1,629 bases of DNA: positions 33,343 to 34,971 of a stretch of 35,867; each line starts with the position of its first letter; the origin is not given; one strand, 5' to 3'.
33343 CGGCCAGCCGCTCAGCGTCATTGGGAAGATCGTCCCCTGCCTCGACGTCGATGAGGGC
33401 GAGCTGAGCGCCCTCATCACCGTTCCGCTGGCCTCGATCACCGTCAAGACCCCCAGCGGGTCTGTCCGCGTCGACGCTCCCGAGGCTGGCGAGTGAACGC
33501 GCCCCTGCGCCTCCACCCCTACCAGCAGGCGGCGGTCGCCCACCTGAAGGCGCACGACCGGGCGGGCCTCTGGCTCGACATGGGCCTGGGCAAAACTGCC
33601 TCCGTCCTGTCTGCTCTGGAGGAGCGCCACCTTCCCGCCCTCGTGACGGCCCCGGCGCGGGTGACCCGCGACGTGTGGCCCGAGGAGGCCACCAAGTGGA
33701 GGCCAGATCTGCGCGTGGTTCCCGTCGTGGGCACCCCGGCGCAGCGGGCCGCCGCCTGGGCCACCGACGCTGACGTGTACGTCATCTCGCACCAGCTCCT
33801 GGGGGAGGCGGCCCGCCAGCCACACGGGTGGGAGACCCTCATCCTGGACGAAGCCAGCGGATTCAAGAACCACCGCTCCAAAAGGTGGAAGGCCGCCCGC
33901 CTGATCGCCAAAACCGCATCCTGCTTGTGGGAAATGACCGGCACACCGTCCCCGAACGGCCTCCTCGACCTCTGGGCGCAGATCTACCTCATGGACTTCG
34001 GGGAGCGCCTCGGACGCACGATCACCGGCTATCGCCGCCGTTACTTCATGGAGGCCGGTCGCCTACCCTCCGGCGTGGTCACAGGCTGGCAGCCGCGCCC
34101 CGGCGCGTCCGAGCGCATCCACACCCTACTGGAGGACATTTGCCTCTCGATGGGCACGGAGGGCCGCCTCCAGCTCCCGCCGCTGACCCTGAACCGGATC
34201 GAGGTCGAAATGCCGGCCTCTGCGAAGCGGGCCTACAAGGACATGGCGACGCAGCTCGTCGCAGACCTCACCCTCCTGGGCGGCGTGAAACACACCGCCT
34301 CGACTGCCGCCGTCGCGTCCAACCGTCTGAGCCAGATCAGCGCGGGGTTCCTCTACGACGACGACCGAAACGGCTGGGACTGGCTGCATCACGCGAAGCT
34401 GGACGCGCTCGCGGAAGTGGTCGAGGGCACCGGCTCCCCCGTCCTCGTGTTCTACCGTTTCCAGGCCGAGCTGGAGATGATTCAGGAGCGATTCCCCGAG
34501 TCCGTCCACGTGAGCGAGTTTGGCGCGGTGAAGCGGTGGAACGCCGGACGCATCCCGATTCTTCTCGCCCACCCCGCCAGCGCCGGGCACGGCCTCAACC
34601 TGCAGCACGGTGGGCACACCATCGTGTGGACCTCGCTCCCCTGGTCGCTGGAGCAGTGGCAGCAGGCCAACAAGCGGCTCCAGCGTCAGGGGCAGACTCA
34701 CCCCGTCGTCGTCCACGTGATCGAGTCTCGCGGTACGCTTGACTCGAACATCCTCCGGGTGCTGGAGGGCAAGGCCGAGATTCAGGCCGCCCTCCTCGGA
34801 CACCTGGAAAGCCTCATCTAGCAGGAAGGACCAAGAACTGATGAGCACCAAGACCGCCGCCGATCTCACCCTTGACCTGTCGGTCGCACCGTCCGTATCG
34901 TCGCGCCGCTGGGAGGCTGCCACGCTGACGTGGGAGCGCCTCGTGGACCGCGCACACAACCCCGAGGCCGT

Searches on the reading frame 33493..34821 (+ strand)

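Call 22: search_protein_families(library=phrogs, proteins=[window:33493-34821:+], max_evalue=0.01)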
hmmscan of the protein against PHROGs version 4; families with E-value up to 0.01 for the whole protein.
window:33493-34821:+ (442 aa): 7 families
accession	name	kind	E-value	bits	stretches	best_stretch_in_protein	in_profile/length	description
phrog_62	-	DNA, RNA and nucleotide metabolism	2.1e-136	457.5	1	3-439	693-1137/1881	DNA helicase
phrog_11354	-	unknown function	1.2e-34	119.5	1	346-436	16-106/116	-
phrog_29996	-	unknown function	1e-11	44.6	2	7-164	724-887/1189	-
phrog_11801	-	other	4.2e-09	35.1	1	352-433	1410-1491/2269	DNA methyltransferase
phrog_1685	-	unknown function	3.2e-08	32.2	1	348-429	1462-1543/2278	-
phrog_24008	-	DNA, RNA and nucleotide metabolism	7.7e-05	21.7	0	115-167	596-648/1006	helicase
phrog_23807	-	unknown function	0.0018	17.1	1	354-412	588-636/1053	-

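Call 23: search_protein_families(library=pfam, proteins=[window:33493-34821:+], max_evalue=0.01)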
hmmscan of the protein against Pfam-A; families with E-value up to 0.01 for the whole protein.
window:33493-34821:+ (442 aa): 3 families
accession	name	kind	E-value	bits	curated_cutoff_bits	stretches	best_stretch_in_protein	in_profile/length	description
PF00176.29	SNF2-rel_dom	-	3.9e-19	69.3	24.9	1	11-258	2-260/290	SNF2-related domain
PF04851.21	ResIII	-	5.4e-05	23.6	22.5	1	6-153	3-163/164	Type III restriction enzyme, res subunit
PF00270.35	DEAD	-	0.0021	18.3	26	1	9-134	2-140/167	DEAD/DEAH box helicase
